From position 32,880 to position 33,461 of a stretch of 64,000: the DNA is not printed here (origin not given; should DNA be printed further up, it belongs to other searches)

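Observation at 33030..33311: Small basic protein with an Hc1-like (chlamydial histone H1-like) N-terminal motif encoded in the palindrome spacer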

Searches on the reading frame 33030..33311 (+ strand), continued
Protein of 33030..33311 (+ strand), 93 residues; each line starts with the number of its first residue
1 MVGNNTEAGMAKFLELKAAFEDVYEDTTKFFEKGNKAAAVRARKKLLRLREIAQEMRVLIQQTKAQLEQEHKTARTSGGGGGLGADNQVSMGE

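Call 38: search_solved_structures(query=A2, max_evalue=10, show_alignments=2)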
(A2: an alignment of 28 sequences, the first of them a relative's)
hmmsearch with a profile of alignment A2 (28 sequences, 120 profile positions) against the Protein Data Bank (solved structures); distinct sequences matched with E-value up to 10: 2.
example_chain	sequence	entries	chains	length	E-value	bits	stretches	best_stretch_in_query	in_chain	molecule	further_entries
5j0i_A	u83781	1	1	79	1.3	12.5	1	44-77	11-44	Designed protein 2L6HC3_12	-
8u7c_A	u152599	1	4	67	4.1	10.9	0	46-70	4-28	Engineered NEMO minimal IKK-binding domain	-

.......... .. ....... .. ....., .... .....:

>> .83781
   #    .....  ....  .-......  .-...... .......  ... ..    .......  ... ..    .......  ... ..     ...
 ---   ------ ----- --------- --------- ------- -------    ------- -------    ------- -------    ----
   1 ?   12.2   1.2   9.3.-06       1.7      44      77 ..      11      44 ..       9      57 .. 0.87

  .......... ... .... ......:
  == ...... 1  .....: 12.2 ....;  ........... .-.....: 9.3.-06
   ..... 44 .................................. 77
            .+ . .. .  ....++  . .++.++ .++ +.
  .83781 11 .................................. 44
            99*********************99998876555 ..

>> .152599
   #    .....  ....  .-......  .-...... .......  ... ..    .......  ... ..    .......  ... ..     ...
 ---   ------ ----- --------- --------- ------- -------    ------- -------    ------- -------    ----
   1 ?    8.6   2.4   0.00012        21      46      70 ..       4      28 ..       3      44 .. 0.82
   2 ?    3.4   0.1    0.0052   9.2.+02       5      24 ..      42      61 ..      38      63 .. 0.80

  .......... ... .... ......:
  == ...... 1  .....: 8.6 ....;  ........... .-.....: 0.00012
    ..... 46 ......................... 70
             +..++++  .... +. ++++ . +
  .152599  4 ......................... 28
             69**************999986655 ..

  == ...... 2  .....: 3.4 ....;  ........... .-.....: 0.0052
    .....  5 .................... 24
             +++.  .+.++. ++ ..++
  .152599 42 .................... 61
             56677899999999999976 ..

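Call 44: find_related_loci(query=A3, collection=genome_contigs, flank=1500)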
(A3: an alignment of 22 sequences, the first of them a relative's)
Query A3 (93 aa) in genome_contigs; peptide patterns used: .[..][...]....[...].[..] (x = any residue, [..] = any of these).
600 stretches matched a pattern (row limit reached: there are more); 533 encode a relative of the query (tblastn E <= 1e-3); the best 80 are kept; 80 distinct loci.
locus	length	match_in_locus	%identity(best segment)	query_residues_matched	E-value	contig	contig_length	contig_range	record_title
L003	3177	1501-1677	53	6-64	2e-14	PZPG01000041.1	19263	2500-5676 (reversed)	MAG: Bacteroidetes bacterium isolate Sum29DG08_bin30 NODE_1065_length_19263_cov_8.31175, whole genome shotgun sequence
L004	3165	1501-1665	56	10-64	3e-14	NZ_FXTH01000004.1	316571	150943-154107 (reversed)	Fodinibius sediminis strain DSM 21194, whole genome shotgun sequence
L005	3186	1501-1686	52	3-64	4e-14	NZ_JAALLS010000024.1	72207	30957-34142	Fodinibius halophilus strain 2W32 Scaffold24, whole genome shotgun sequence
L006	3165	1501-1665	56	10-64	9e-14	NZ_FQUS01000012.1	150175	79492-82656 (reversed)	Fodinibius roseus strain DSM 21986, whole genome shotgun sequence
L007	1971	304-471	50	9-64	2e-13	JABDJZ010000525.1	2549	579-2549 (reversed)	MAG: Rhodothermales bacterium isolate SS_bin_36 k127_3191675, whole genome shotgun sequence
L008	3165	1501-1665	53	10-64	3e-13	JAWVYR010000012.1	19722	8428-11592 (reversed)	MAG: Balneolaceae bacterium isolate HN14.bin.8 k141_1527654_length_19722_cov_16.1619, whole genome shotgun sequence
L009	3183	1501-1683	48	4-64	4e-13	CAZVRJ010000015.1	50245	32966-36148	MAG TPA_asm: uncultured Chitinophagales bacterium isolate SRP319275_co1_21 genome assembly, contig: NODE_476_length_5024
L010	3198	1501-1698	44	9-74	5e-13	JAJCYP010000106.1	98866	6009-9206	MAG: Bacteroidota bacterium isolate OFTM201 OFTM201_105, whole genome shotgun sequence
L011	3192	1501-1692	48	5-64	1e-12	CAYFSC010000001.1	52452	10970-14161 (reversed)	MAG TPA_asm: uncultured Rhodothermales bacterium isolate ERP107533_co1_177 genome assembly, contig: NODE_185_length_5245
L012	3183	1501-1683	48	4-64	9e-13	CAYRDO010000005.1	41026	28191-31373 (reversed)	MAG TPA_asm: uncultured Rhodohalobacter sp. isolate SRP304980_co2_107 genome assembly, contig: NODE_223_length_41026_cov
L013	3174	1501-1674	48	7-64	2e-12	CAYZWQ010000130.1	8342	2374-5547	MAG TPA_asm: uncultured Chitinophagales bacterium isolate SRP319275_co3_216 genome assembly, contig: NODE_8579_length_83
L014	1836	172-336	49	10-64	2e-12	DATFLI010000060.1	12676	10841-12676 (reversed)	MAG TPA_asm: Balneolaceae bacterium isolate SMAG_U9194 k141_125420, whole genome shotgun sequence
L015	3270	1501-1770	41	4-87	3e-12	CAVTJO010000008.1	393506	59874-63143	MAG: uncultured Bacteroidetes bacterium isolate MFD05942.bin.1.467 genome assembly, contig: contig_23538, whole genome s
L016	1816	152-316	49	10-64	4e-12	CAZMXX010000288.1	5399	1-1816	MAG TPA_asm: uncultured Anaerolineaceae bacterium isolate binchicken_co64_106 genome assembly, contig: NODE_10178_length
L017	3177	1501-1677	47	6-64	4e-12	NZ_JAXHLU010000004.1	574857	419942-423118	MAG: Fodinibius sp. isolate Salar_de_Ascotan_soil_MAG_ASO32 contig_2400_polypolish, whole genome shotgun sequence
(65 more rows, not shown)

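Call 45: predict_structure(alignment_id=A2)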
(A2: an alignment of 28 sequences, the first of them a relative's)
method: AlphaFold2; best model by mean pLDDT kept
length: 93 residues; sequences in the alignment: 28
mean_pLDDT: 85.9   pTM: 0.65
mean pLDDT of the five models: 85.9, 85.1, 85.0, 83.4, 83.2
residues with pLDDT >= 90: 62; 70-90: 12; 50-70: 13; < 50: 6
segments of 3 or more residues with pLDDT < 50: none
pLDDT, mean of each block of 10 residues (from residue 1): 81 96 98 98 98 96 92 73 51 58
secondary structure, 60 per line:
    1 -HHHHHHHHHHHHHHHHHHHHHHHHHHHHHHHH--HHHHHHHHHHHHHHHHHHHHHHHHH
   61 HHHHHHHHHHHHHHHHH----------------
elements in order: H2-33 H36-77

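Call 51: fold_search(model_id=the predicted structure, library=pdb)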
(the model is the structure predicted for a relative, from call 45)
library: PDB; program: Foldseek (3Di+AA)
matches with E <= 10: 317; with E <= 0.001: 0
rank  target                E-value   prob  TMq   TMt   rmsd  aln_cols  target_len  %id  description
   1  5j0j_A                3.2e-01  1.00  0.66  0.87   1.2        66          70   15  De novo design of protein homo-oligomers with modular hydrogen bond network-mediated specificity (released 2016-05-25)
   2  5j0j_C                3.2e-01  1.00  0.67  0.87   1.1        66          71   15  De novo design of protein homo-oligomers with modular hydrogen bond network-mediated specificity (released 2016-05-25)
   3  8cok_B                3.2e-01  1.00  0.74  0.68   1.5        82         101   12  Structural analysis of ING3 protein and its binding to histone H3 (released 2023-05-17)
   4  5j0j_B                3.2e-01  1.00  0.66  0.88   1.2        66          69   15  De novo design of protein homo-oligomers with modular hydrogen bond network-mediated specificity (released 2016-05-25)
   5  5n9j_V                3.7e-01  0.35  0.36  0.35  11.6        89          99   12  Core Mediator of transcriptional regulation (released 2017-05-17)
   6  6msq_B                4.2e-01  0.99  0.69  0.83   1.3        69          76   17  Crystal structure of pRO-2.3 (released 2019-05-08)
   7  8cok_A                4.5e-01  0.99  0.71  0.67   1.8        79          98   15  Structural analysis of ING3 protein and its binding to histone H3 (released 2023-05-17)
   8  8fbk                  4.5e-01  0.98  0.59  0.27   2.0        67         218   18  Improving the secretion of designed protein assemblies through negative design of cryptic transmembrane domains (released 2023-03-22)
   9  6msr_A                5.1e-01  0.99  0.69  0.84   1.2        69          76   17  Crystal structure of pRO-2.5 (released 2019-05-08)
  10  4h63_K                5.1e-01  0.33  0.37  0.36  11.8        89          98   12  Structure of the Schizosaccharomyces pombe Mediator head module (released 2012-10-31)
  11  6msq_A                5.5e-01  0.99  0.69  0.85   1.2        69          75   17  Crystal structure of pRO-2.3 (released 2019-05-08)
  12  5j0h_A                5.8e-01  0.99  0.69  0.89   1.1        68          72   13  De novo design of protein homo-oligomers with modular hydrogen bond network-mediated specificity (released 2016-05-25)
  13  5j0i                  5.8e-01  0.99  0.63  0.79   1.1        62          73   14  De novo design of protein homo-oligomers with modular hydrogen bond network-mediated specificity (released 2016-05-25)
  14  8glt_0                6.2e-01  0.99  0.67  0.20   1.5        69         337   14  Backbone model of de novo-designed chlorophyll-binding nanocage O32-15 (released 2024-03-27)
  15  9x1w                  7.1e-01  0.98  0.70  0.74   1.4        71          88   21  Crystal structure of de novo designed complement C9 mini-inhibitor form 1 (released 2026-02-18)
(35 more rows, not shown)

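Call 53: list_cluster_members(proteins=[P0030, P0029, P0210, P0017, P0020, P0022, P0019, P0024, P0220, P0169])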
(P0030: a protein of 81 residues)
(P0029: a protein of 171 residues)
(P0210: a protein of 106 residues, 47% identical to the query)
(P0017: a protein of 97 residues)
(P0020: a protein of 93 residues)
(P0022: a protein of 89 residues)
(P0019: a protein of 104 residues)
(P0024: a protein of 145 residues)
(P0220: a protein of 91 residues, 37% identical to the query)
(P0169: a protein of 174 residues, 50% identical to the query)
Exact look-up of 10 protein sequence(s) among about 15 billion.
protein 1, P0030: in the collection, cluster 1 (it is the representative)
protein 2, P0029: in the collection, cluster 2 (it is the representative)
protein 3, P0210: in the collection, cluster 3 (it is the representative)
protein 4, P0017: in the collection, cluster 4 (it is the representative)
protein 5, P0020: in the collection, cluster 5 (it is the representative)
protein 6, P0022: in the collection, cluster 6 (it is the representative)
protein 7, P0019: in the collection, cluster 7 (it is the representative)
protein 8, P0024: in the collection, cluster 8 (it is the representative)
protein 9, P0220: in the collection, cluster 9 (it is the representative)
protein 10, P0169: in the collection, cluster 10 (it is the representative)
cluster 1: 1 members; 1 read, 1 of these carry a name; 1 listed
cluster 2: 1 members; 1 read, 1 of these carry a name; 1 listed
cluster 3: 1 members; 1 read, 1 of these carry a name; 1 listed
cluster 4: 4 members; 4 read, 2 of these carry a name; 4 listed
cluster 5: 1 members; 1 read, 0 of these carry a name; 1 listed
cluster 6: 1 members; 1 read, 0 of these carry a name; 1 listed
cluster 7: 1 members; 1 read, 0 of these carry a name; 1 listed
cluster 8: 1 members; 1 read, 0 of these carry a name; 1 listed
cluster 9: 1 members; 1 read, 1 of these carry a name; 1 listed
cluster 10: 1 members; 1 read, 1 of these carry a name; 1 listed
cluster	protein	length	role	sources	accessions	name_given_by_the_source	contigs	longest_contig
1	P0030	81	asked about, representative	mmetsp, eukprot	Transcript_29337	Transcript_29337/g.71407 ORF Transcript_29337/g.71407 Transcript_29337/m.71407 ... | CAMPEP_0198310146 /NCGR_PEP_ID=MMETSP1450-20131203/2311_1 /TAXON_ID=753684 ...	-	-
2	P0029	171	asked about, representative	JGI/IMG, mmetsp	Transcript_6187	Transcript_6187/g.12136 ORF Transcript_6187/g.12136 Transcript_6187/m.12136 type:complete ...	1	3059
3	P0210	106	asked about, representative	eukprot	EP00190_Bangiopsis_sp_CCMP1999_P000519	CAMPEP_0198727396 /NCGR_PEP_ID=MMETSP1475-20131203/4132_1 /TAXON_ID= ...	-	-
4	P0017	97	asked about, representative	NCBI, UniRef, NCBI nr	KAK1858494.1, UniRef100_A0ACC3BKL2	hypothetical protein I4F81_001095 [Pyropia yezoensis] | Uncharacterized protein n=1 Tax=Pyropia yezoensis TaxID=2788 RepID=A0ACC3BKL2_PYRYE | hypothetical protein I4F81_001095 [Neopyropia yezoensis]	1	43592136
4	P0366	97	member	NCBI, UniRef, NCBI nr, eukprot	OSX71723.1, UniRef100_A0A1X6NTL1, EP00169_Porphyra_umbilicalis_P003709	hypothetical protein BU14_0505s0003 [Porphyra umbilicalis] | Uncharacterized protein n=1 Tax=Porphyra umbilicalis TaxID=2786 RepID=A0A1X6NTL1_PORUM | OSX71723.1 hypothetical protein BU14_0505s0003 [Porphyra umbilicalis]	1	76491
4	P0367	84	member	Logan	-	-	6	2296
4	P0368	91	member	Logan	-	-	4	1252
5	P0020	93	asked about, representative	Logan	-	-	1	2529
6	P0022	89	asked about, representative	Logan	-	-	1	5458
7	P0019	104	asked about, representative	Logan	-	-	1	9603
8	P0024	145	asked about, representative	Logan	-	-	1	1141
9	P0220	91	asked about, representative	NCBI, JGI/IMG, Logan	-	hypothetical protein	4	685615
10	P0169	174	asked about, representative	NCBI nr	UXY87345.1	histone H1 [Cryptomonas sp.]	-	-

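Call 55: find_encoding_contigs(protein=P0001, flank=1000, max_places=6)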
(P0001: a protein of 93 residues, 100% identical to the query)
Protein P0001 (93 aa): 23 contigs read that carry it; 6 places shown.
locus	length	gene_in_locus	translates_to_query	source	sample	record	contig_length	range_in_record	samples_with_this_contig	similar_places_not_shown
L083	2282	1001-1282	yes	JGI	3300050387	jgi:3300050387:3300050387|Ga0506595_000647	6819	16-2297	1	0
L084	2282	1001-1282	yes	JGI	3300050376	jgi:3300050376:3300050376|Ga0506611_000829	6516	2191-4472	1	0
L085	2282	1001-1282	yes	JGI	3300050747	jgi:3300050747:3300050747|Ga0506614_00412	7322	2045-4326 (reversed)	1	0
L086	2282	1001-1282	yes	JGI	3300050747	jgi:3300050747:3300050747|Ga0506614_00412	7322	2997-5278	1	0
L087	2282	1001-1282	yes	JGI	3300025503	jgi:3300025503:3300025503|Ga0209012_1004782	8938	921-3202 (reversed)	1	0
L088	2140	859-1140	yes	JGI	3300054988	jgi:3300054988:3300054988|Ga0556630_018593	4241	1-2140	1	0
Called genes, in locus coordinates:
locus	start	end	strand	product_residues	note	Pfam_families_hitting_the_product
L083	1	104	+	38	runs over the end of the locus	?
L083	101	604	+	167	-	-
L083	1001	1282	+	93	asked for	PF07432:Hc1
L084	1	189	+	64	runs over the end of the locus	-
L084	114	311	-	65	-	-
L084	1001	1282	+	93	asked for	PF07432:Hc1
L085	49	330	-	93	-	PF07432:Hc1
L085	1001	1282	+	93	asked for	PF07432:Hc1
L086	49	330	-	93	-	PF07432:Hc1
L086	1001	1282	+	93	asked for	PF07432:Hc1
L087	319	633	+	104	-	-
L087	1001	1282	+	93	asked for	PF07432:Hc1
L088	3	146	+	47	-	?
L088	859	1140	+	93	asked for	PF07432:Hc1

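Call 63: find_encoding_contigs(protein=P0220, flank=6000, max_places=4)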
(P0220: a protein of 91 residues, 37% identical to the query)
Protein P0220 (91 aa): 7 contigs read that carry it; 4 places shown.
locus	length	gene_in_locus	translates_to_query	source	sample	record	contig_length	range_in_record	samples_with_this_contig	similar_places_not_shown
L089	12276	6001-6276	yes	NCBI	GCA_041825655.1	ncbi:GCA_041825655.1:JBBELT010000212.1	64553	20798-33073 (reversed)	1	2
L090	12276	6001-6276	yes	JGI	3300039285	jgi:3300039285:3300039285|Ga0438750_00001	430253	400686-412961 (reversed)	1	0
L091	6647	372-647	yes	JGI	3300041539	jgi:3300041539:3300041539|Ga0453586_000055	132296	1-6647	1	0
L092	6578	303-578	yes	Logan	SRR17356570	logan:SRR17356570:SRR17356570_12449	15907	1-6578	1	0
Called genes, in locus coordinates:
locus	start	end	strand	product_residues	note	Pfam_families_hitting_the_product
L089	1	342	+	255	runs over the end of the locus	PF00828:Ribosomal_L27A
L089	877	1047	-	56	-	-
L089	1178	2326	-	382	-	PF00383:dCMP_cyt_deam_1, PF14437:MafB19-deam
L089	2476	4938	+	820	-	PF02518:HATPase_c (weak), PF13589:HATPase_c_3, PF01119:DNA_mis_repair, PF16413:Mlh1_C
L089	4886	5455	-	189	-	-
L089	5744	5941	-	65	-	-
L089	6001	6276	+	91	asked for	PF07432:Hc1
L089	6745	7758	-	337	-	PF00389:2-Hacid_dh, PF02826:2-Hacid_dh_C, PF03446:NAD_binding_2 (weak)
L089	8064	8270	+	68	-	-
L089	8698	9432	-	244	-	-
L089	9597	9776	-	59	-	-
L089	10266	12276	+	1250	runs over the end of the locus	PF01807:Zn_ribbon_DnaG, PF08275:DNAG_N, PF01751:Toprim (weak), PF13155:Toprim_2, PF13662:Toprim_4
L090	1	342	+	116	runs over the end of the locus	PF00828:Ribosomal_L27A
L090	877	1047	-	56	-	-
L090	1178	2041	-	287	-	PF00383:dCMP_cyt_deam_1, PF14437:MafB19-deam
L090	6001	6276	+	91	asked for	PF07432:Hc1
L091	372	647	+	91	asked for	PF07432:Hc1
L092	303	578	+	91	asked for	PF07432:Hc1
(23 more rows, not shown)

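Call 67: find_encoding_contigs(protein=P0001, flank=4000, max_places=10)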
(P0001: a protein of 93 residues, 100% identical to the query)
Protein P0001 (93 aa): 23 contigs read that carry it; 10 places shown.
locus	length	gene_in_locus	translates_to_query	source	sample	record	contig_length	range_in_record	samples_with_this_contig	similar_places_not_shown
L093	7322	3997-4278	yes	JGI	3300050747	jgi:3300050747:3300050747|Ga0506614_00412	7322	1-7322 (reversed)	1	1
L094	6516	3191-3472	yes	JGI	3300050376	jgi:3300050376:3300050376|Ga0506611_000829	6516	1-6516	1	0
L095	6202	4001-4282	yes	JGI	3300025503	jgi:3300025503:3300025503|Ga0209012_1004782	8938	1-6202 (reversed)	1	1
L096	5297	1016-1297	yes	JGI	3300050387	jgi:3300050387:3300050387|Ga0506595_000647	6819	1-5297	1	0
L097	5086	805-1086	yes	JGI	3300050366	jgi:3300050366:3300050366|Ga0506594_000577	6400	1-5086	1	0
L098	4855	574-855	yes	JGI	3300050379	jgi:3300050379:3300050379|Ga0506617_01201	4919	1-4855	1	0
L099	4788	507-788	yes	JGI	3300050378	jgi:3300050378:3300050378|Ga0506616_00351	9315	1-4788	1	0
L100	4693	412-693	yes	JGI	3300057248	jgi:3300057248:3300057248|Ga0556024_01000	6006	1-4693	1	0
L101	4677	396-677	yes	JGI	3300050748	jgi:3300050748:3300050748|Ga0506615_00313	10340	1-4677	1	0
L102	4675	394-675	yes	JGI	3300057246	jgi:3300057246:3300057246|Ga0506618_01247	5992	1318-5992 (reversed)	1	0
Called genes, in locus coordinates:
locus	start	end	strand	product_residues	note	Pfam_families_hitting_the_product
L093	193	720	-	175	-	-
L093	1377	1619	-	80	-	-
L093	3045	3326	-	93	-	PF07432:Hc1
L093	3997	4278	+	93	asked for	PF07432:Hc1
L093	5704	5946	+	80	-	-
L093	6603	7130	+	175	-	-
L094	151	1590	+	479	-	PF00206:Lyase_1, PF14698:ASL_C2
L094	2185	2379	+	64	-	-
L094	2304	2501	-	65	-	-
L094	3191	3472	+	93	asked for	PF07432:Hc1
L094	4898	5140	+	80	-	-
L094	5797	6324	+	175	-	-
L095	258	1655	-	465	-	PF00464:SHMT, PF00155:Aminotran_1_2 (weak)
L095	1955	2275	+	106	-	-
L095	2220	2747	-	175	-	-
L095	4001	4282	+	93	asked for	PF07432:Hc1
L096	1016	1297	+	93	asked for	PF07432:Hc1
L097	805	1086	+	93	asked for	PF07432:Hc1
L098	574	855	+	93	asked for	PF07432:Hc1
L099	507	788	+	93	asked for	PF07432:Hc1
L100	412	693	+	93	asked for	PF07432:Hc1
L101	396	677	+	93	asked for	PF07432:Hc1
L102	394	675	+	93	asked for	PF07432:Hc1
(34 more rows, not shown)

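Call 70: search_protein_families(library=ncbifam, proteins=[L004:1501-1674:+, P0222, P0225], max_evalue=0.01)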
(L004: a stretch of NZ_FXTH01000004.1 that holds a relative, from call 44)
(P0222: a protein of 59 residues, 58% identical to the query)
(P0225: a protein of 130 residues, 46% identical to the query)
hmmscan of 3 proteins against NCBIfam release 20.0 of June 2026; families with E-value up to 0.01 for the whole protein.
L004:1501-1674:+ (58 aa): 1 family
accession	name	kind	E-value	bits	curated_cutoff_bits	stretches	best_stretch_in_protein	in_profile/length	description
NF051889.1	HistH1likeHctA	equivalog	0.0015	19.2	100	1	5-50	8-52/121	histone H1-like protein HctA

P0222 (59 aa): 1 family
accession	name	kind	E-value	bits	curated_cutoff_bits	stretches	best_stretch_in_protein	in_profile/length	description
NF051889.1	HistH1likeHctA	equivalog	0.00055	20.6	100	1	2-55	5-58/121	histone H1-like protein HctA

P0225 (130 aa): 1 family
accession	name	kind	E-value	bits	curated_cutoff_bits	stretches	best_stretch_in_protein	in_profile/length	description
NF004703.2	PRK06041.1-1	equivalog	0.0031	15.9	570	1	35-103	67-131/525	archaellar assembly protein ArlJ/FlaJ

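Call 73: find_encoding_contigs(protein=P0007, flank=10000, max_places=2)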
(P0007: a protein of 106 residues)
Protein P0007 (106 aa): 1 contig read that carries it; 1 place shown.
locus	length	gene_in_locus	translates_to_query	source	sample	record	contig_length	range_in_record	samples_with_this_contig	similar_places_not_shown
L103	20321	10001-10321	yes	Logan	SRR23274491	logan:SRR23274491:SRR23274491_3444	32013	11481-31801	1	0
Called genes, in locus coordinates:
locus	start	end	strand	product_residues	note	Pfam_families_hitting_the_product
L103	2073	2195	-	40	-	-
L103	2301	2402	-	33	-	-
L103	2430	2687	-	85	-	-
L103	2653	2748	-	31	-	-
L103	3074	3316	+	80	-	-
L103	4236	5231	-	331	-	PF00153:Mito_carr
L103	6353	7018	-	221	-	PF03151:TPT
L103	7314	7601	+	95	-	-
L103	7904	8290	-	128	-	-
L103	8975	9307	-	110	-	PF09809:MRP-L27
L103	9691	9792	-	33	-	-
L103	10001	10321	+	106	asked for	PF07432:Hc1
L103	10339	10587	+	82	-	-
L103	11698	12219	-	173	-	-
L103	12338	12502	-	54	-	-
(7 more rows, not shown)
